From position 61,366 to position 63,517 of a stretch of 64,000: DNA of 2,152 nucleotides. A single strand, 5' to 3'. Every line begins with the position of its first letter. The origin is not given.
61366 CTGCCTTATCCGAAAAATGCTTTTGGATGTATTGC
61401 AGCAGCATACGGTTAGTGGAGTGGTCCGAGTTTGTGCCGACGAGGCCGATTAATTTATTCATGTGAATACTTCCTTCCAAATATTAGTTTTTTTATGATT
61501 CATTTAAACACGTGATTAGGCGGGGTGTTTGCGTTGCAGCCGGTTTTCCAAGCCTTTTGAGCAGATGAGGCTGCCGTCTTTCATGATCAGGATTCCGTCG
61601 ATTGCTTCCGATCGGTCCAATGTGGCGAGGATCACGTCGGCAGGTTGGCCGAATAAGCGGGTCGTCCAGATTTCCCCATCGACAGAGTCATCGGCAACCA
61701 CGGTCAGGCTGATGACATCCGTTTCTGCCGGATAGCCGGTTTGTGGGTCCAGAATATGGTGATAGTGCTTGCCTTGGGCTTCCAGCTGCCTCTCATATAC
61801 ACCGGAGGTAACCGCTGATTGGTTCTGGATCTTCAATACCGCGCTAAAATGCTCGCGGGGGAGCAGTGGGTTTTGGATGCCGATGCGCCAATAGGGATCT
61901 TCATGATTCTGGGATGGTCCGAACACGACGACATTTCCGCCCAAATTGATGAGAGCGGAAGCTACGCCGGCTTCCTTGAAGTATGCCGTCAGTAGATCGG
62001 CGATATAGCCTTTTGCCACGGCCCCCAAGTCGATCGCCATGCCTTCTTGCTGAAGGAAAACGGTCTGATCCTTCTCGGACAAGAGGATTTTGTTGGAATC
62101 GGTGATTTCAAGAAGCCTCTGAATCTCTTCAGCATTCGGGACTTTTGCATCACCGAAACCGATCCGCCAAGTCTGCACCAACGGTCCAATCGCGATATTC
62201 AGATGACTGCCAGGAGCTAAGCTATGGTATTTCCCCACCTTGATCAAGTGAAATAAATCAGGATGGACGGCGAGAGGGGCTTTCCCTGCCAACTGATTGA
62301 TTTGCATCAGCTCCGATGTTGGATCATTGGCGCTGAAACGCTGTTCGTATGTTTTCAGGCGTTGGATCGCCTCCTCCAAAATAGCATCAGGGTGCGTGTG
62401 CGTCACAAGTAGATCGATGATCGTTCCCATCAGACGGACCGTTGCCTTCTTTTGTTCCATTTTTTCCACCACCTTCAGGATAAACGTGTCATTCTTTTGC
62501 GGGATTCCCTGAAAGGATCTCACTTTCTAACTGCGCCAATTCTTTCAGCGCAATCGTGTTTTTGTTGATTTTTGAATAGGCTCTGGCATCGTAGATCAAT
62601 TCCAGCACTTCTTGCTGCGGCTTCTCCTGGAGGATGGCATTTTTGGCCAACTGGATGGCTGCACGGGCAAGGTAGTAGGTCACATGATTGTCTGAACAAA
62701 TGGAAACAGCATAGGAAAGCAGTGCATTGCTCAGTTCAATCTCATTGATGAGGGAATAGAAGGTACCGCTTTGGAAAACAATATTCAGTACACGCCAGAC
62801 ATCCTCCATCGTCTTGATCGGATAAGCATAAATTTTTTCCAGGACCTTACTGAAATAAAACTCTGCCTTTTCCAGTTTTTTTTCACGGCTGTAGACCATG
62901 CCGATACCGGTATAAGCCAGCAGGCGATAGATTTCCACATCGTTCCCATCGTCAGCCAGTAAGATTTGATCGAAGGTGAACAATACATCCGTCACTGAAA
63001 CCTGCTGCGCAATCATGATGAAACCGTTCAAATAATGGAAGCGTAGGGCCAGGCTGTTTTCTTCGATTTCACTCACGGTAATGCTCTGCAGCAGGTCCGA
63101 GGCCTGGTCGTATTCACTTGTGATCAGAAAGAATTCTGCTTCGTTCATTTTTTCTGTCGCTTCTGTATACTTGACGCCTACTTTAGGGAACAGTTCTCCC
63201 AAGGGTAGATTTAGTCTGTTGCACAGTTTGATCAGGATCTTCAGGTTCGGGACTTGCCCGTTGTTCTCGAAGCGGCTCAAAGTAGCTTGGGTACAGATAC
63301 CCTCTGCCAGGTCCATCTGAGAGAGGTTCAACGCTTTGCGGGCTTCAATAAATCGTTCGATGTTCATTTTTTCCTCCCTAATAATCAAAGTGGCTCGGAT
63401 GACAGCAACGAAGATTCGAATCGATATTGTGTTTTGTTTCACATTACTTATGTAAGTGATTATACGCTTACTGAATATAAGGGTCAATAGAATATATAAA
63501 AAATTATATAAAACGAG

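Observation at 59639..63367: Rgg-headed operon: signal-less ApbE flavin transferase plus two flavodoxin-like FMN reductases, a candidate cytoplasmic covalent-flavinylation redox module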

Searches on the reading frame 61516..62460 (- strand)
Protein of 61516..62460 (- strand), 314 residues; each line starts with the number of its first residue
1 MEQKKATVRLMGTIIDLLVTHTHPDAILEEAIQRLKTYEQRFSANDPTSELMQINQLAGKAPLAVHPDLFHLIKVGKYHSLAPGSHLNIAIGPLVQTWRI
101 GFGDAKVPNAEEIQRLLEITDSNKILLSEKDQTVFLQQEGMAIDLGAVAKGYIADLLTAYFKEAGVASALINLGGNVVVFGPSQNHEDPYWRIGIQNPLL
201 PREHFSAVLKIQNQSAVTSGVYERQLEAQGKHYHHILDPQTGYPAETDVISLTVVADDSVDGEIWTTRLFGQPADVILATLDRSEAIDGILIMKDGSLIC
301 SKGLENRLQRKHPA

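Call 3: search_protein_families(library=pfam, proteins=[window:61516-62460:-], max_evalue=0.01)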
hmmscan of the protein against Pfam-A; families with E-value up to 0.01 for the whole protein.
window:61516-62460:- (314 aa): 1 family
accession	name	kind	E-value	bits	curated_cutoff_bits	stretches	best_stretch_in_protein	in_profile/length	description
PF02424.20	ApbE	-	9.2e-76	255.3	25.6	1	11-285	1-259/266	ApbE family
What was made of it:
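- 61516..62460 (-): Cytoplasmic FAD:protein FMN transferase (ApbE, FmnB-like; 314 aa). Pfam ApbE at 9e-76, with the match starting at residue 11 (call 3).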

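Call 4: search_protein_families(library=ncbifam, proteins=[window:61516-62460:-], max_evalue=0.01)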
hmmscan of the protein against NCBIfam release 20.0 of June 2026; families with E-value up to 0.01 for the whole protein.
window:61516-62460:- (314 aa): 1 family
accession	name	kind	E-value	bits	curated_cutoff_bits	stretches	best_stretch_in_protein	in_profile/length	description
NF007774.0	PRK10461.1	equivalog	1.3e-36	126.3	498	1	9-296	40-331/351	FAD:protein FMN transferase ApbE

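Call 63: search_solved_structures(query=window:61516-62460:-, max_evalue=1e-10, show_alignments=3)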
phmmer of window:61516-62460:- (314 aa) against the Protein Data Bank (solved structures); distinct sequences matched with E-value up to 1e-10: 13.
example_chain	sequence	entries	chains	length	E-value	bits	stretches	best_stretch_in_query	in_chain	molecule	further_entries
7esa_A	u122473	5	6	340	6.6e-68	232.3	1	7-308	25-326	FAD:protein FMN transferase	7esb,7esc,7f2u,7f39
4ifu_A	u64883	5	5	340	1.5e-43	152.3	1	25-308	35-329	FAD:protein FMN transferase | Thiamine biosynthesis lipoprotein ApbE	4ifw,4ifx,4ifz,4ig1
7mgt_A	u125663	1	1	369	2e-43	151.9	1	25-308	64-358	FAD:protein FMN transferase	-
4xdr_A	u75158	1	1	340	4e-43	150.9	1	25-308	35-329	FAD:protein FMN transferase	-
4xdt_A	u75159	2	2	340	1.9e-42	148.6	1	25-308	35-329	FAD:protein FMN transferase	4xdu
4xgx_A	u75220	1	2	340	2.2e-29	105.8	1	26-296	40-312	FAD:protein FMN transferase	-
4xgw_A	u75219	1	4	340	7.6e-29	104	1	26-296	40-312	FAD:protein FMN transferase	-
1vrm_A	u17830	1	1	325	1.9e-28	102.7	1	11-270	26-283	hypothetical protein TM1553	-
2o18_A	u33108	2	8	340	2.8e-28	102.2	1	26-296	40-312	Thiamine biosynthesis lipoprotein apbE | FAD:protein FMN transferase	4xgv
3pnd_A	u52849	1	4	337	5e-26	94.8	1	42-297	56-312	Thiamine biosynthesis lipoprotein ApbE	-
6nxi_A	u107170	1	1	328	4.6e-25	91.6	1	16-267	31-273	FAD:protein FMN transferase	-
6nxj_A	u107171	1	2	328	1.1e-23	87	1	16-267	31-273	FAD:protein FMN transferase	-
5mgy_H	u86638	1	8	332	1.8e-19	73.3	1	21-296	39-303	FAD:protein FMN transferase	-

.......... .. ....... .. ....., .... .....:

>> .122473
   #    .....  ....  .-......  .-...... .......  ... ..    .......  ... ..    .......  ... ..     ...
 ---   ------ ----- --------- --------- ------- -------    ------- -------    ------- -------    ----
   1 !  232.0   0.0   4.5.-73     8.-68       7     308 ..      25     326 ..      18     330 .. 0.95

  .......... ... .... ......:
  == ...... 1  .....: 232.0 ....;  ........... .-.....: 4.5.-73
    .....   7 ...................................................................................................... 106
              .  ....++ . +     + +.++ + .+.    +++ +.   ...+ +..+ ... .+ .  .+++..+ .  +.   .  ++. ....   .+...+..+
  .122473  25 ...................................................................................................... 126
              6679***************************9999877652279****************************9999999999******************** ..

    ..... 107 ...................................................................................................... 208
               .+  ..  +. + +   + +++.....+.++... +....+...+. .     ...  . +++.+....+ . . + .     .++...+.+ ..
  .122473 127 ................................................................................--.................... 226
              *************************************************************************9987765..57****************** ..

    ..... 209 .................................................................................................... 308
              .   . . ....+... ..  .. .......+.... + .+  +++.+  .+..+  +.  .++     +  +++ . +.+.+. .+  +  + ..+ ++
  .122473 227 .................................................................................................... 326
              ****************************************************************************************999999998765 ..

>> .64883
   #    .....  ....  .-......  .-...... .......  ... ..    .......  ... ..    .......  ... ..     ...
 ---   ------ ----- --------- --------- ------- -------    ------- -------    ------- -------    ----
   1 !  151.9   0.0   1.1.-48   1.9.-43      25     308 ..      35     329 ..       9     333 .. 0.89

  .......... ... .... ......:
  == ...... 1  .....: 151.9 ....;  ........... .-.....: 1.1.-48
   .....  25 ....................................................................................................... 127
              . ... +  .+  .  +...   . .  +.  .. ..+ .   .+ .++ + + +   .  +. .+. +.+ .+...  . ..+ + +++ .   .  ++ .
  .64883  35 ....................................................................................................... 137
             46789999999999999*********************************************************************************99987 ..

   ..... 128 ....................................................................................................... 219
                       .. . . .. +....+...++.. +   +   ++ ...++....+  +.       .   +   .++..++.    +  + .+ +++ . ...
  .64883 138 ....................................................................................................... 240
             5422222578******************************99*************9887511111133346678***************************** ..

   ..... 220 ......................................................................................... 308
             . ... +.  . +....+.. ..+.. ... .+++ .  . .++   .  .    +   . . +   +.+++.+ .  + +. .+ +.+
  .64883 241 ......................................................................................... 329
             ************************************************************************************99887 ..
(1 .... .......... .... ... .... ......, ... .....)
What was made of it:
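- On ApbE / Ftp FAD:protein FMN transferase (PF02424): FmnB 7esa at 6.6e-68 (call 63). The residues aligned with FmnB Ser257, His273 and Arg262 are conserved, but Asp301 aligns with Glu (call 63).
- Closest known: Listeria monocytogenes FmnB / PplA extracellular electron-transfer flavinylation. Same: The window ApbE's closest solved relative is FmnB (7esa, 6.6e-68), with the Ser/His/Arg active-site residues conserved (call 63).
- The enzyme is closest to the transferase FmnB and retains its Ser/His/Arg residues (call 63).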

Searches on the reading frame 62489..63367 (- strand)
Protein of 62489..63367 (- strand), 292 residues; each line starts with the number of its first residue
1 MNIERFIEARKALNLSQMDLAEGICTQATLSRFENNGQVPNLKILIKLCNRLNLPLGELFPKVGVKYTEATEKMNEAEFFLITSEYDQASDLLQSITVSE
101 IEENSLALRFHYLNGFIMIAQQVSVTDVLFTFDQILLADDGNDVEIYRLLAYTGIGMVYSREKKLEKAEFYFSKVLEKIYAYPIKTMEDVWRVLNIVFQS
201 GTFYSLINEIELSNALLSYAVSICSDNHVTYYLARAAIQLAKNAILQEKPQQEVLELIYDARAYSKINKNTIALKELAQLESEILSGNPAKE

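Call 3: search_protein_families(library=pfam, proteins=[window:62489-63367:-], max_evalue=0.01)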
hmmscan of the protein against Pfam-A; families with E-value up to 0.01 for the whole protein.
window:62489-63367:- (292 aa): 6 families
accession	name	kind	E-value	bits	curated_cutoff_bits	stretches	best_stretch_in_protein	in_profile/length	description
PF01381.28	HTH_3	-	1.6e-11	44.5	23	1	8-59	3-55/55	Helix-turn-helix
PF12844.13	HTH_19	-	2.4e-07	31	30.2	1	4-64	2-63/64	Helix-turn-helix domain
PF00515.34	TPR_1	-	8.5e-05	22.6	27.8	1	151-177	3-29/34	Tetratricopeptide repeat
PF13560.12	HTH_31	-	0.0021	18.8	27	1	8-56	8-58/64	Helix-turn-helix domain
PF13181.12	TPR_8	-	0.0021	18.6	25.7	1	151-177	3-29/34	Tetratricopeptide repeat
PF13443.12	HTH_26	-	0.0076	16.9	22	0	14-60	10-58/63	Cro/C1-type HTH DNA-binding domain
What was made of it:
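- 62489..63367 (-): XRE-type HTH + TPR-like regulator (292 aa) with an RRNPP fold closest to PlcR. Not demonstrably an Rgg. Pfam HTH_3 at 1.6e-11 plus a weak TPR match (call 3).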

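Call 4: search_protein_families(library=ncbifam, proteins=[window:62489-63367:-], max_evalue=0.01)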
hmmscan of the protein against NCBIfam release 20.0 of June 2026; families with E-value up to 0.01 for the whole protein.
window:62489-63367:- (292 aa): 3 families
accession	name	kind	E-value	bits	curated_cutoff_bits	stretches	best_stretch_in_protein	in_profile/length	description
NF041951.1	phage_RstR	subfamily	1.6e-06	28.3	80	1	4-63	5-65/108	RstR family transcriptional repressor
NF007271.0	PRK09726.1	equivalog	0.0005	20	79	1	10-55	21-67/88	type II toxin-antitoxin system antitoxin HipB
TIGR00270.2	TIGR00270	equivalog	0.002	18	110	1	8-66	82-141/159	multiprotein bridging factor aMBF1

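Call 30: search_solved_structures(query=window:62489-63367:-, max_evalue=1)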
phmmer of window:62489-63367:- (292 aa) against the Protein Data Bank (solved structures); distinct sequences matched with E-value up to 1: 7.
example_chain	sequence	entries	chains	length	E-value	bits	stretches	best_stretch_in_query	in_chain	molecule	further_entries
2qfc_A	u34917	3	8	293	0.012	18.6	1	11-181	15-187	PlcR protein | Transcriptional activator PlcR protein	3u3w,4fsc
3ivp_A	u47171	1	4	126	0.064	16.2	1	8-80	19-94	Putative transposon-related DNA-binding protein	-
1utx_A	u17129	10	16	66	0.15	15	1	7-60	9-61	CYLR2 | cytolysin regulator 2 | PUTATIVE TRANSCRIPTION REGULATOR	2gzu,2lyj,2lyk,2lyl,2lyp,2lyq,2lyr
2xiu_A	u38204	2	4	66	0.15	15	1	7-60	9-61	CYLR2 | CYLR2 SYNONYM CYTOLYSIN REPRESSOR 2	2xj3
6wvs_A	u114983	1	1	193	0.21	14.6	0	174-215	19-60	DeNovoTIM15 hyperstable de novo TIM barrel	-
8tac_A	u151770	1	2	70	0.25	14.3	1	7-52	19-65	DBP48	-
3m1d_A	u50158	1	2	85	0.89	12.5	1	144-195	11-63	Baculoviral IAP repeat-containing protein 2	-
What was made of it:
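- Tried and rejected: The PDB sequence search gave only PlcR, at E = 0.012 (call 30).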

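Call 40: search_protein_families(library=ncbifam, proteins=[window:62489-63367:-], max_evalue=10)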
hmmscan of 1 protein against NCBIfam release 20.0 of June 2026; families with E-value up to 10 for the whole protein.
window:62489-63367:- (292 aa): 6 families
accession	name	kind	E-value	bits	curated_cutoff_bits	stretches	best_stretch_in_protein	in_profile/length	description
NF041951.1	phage_RstR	subfamily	1.6e-06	28.3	80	1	4-63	5-65/108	RstR family transcriptional repressor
NF007271.0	PRK09726.1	equivalog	0.0005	20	79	1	10-55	21-67/88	type II toxin-antitoxin system antitoxin HipB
TIGR00270.2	TIGR00270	equivalog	0.002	18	110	1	8-66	82-141/159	multiprotein bridging factor aMBF1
TIGR03070.1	couple_hipB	subfamily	0.023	14.7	71.65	1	8-55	9-57/58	type II toxin-antitoxin system Y4mF family antitoxin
NF007408.0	PRK09943.1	equivalog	0.051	13.1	211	1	4-62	10-69/185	HTH-type transcriptional regulator PuuR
NF007257.0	PRK09706.1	subfamily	0.098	12.5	101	1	4-53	8-58/135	transcriptional repressor DicA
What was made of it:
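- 62489..63367 (-): No Rgg NCBIfam hit even at E <= 10 (calls 4, 40).
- On Rgg family regulators: No Rgg model appears among the NCBIfam hits even at E <= 10 (calls 4, 40).
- Checked: 'Rgg' has no HMM support (calls 4, 40).
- Tried and rejected: No NCBIfam or Pfam Rgg match (calls 4, 40).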

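Call 46: find_homologous_proteins(query=window:62489-63367:-)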
Query window:62489-63367:- (292 aa): 437 proteins with E <= 0.001 among 1450 candidates; the best 120 are listed.
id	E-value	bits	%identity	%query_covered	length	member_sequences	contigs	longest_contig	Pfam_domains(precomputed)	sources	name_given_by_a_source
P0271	8.0e-174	594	96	100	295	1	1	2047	PF12844.14,PF01381.29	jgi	jgi:transcriptional regulator with XRE-family HTH domain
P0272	2.1e-171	587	93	100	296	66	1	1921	PF12844.14,PF01381.29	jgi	jgi:transcriptional regulator with XRE-family HTH domain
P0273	1.9e-168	577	93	100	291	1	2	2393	PF12844.14,PF01381.29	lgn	-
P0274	7.1e-168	575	93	100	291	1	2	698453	PF12844.14,PF01381.29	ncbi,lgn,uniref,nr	ncbi:helix-turn-helix domain-containing protein [Trichococcus pasteurii]|uniref:Tetratricopeptide tp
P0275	4.9e-166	569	90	100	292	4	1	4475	PF12844.14,PF01381.29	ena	-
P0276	1.6e-165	567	90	100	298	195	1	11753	PF12844.14,PF01381.29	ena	-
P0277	8.1e-164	562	89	100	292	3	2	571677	PF12844.14,PF01381.29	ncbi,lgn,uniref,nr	ncbi:tetratricopeptide tpr1 [Trichococcus palustris]|uniref:Tetratricopeptide tpr1 n=1 Tax=Trichococ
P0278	4.3e-162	556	95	94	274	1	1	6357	PF01381.29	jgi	jgi:transcriptional regulator with XRE-family HTH domain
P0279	1.6e-161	554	89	99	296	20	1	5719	PF12844.14,PF01381.29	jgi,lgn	jgi:transcriptional regulator with XRE-family HTH domain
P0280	5.3e-161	552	89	99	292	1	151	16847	PF12844.14,PF01381.29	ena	-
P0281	8.3e-161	552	88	100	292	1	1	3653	PF12844.14,PF01381.29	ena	-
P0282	1.9e-160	551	87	100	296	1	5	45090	PF12844.14,PF00515.35,PF01381.29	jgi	jgi:transcriptional regulator with XRE-family HTH domain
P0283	2.5e-160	550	88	99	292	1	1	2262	PF12844.14,PF01381.29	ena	-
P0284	3.3e-160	550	88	99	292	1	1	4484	PF12844.14,PF01381.29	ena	-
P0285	6.7e-159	546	86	100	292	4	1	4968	PF12844.14,PF01381.29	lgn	-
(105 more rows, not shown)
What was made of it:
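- The regulator is about 70% identical across genera (call 46).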

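Call 53: predict_structure(alignment_id=A3)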
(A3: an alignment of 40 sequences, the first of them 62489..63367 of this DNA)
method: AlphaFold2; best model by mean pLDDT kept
length: 292 residues; sequences in the alignment: 40
mean_pLDDT: 88.0   pTM: 0.72
mean pLDDT of the five models: 88.0, 87.7, 87.3, 86.5, 83.8
residues with pLDDT >= 90: 168; 70-90: 104; 50-70: 10; < 50: 10
segments of 3 or more residues with pLDDT < 50: 61-66, 289-292
pLDDT, mean of each block of 10 residues (from residue 1): 86 91 89 83 83 77 57 88 90 84 86 96 94 87 84 98 97 92 88 95 97 96 87 91 95 95 90 93 75 40
secondary structure, 60 per line:
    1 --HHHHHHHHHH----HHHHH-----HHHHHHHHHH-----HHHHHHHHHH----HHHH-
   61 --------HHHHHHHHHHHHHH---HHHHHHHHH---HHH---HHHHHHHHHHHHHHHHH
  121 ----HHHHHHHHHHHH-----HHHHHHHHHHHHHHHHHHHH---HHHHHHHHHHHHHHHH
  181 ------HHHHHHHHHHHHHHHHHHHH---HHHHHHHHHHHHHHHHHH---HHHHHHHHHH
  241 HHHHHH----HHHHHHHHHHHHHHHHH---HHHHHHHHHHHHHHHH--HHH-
elements in order: H3-12 H17-21 H27-36 H42-51 H56-59 H69-82 H86-94 H104-120 H125-136 H142-161 H165-180 H187-206 H210-227 H231-246 H251-267 H271-286
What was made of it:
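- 62489..63367 (-): AF2 model pLDDT 88 (call 53).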

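Call 56: fold_search(model_id=the predicted structure, library=pdb)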
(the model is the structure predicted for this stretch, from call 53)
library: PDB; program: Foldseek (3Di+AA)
matches with E <= 10: 1181; with E <= 0.001: 22
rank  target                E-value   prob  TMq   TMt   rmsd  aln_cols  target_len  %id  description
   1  3u3w_A                5.2e-08  1.00  0.61  0.64   8.8       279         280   15  Crystal Structure of Bacillus thuringiensis PlcR in complex with the peptide PapR7 and DNA (released 2013-01-09)
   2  5jub_B                3.0e-06  1.00  0.53  0.53  10.1       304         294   14  Crystal structure of ComR from S.thermophilus in complex with DNA and its signalling peptide ComS. (released 2016-10-26)
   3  5jub_A                7.1e-06  1.00  0.56  0.55  12.9       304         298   14  Crystal structure of ComR from S.thermophilus in complex with DNA and its signalling peptide ComS. (released 2016-10-26)
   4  2qfc_A                8.1e-06  1.00  0.60  0.61  11.3       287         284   15  Crystal Structure of Bacillus thuringiensis PlcR complexed with PapR (released 2007-11-06)
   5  5juf                  1.6e-05  1.00  0.54  0.53  17.4       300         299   14  Crystal structure of the apo form of ComR from S. thermophilus. (released 2016-10-26)
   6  6qer_C                1.6e-05  1.00  0.55  0.53  17.1       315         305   16  Apo Form Of ComR From S. Thermophilus in space group C2 (released 2019-02-20)
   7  5fd4_A                1.8e-05  1.00  0.46  0.44  17.1       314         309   12  Crystal Structure of ComR from Streptococcus suis (released 2016-11-02)
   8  6qer_D                1.9e-05  1.00  0.53  0.52  17.5       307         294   15  Apo Form Of ComR From S. Thermophilus in space group C2 (released 2019-02-20)
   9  6hua_A                2.0e-05  1.00  0.50  0.50  13.5       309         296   13  the competence regulator ComR from Streptococcus vestibularis in complex with its cognate signaling peptide XIP (released 2019-10-23)
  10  6hu8                  2.9e-05  1.00  0.54  0.52  17.4       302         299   13  Apo form of the competence regulator ComR from Streptococcus vestibularis (released 2019-10-23)
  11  6qer_A                7.8e-05  1.00  0.48  0.47  17.3       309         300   13  Apo Form Of ComR From S. Thermophilus in space group C2 (released 2019-02-20)
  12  4fsc_C                3.0e-04  1.00  0.54  0.58  10.9       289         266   13  Crystal Structure of Bacillus thuringiensis PlcR in its apo form (released 2013-03-13)
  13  4yv9_D                3.6e-04  1.00  0.45  0.48  10.2       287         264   12  X-ray crystal structure of Streptococcus dysgalactiae SHP pheromone receptor Rgg2 (released 2015-04-08)
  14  9lth                  4.2e-04  1.00  0.47  0.47  10.1       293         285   14  Crystal structure of transcriptional regulator (NrpR) from Streptococcus salivarius K12 (released 2025-05-21)
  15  4fsc_B                4.6e-04  1.00  0.54  0.59  10.9       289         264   13  Crystal Structure of Bacillus thuringiensis PlcR in its apo form (released 2013-03-13)
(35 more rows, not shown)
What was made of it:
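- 62489..63367 (-): Foldseek: PlcR 3u3w at 5e-8, then ComR, then Rgg2/3 at about 1e-4 to 1e-3 (call 56).
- On RRNPP superfamily (PlcR-like): Foldseek: PlcR 3u3w at 5e-8 (TM-score 0.61-0.64), followed by ComR, Rgg2/3, PrgX and Rap (calls 53, 56).
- Closest known: PlcR and other RRNPP regulators. Same: The best Foldseek hit is the PlcR-PapR-DNA complex 3u3w (5e-8; call 56).
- The regulator has the HTH + TPR-like RRNPP fold shared by Rgg, ComR and PlcR (call 56).
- Tried and rejected: The label was rejected in favour of 'RRNPP, PlcR-like' after the fold search (call 56).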
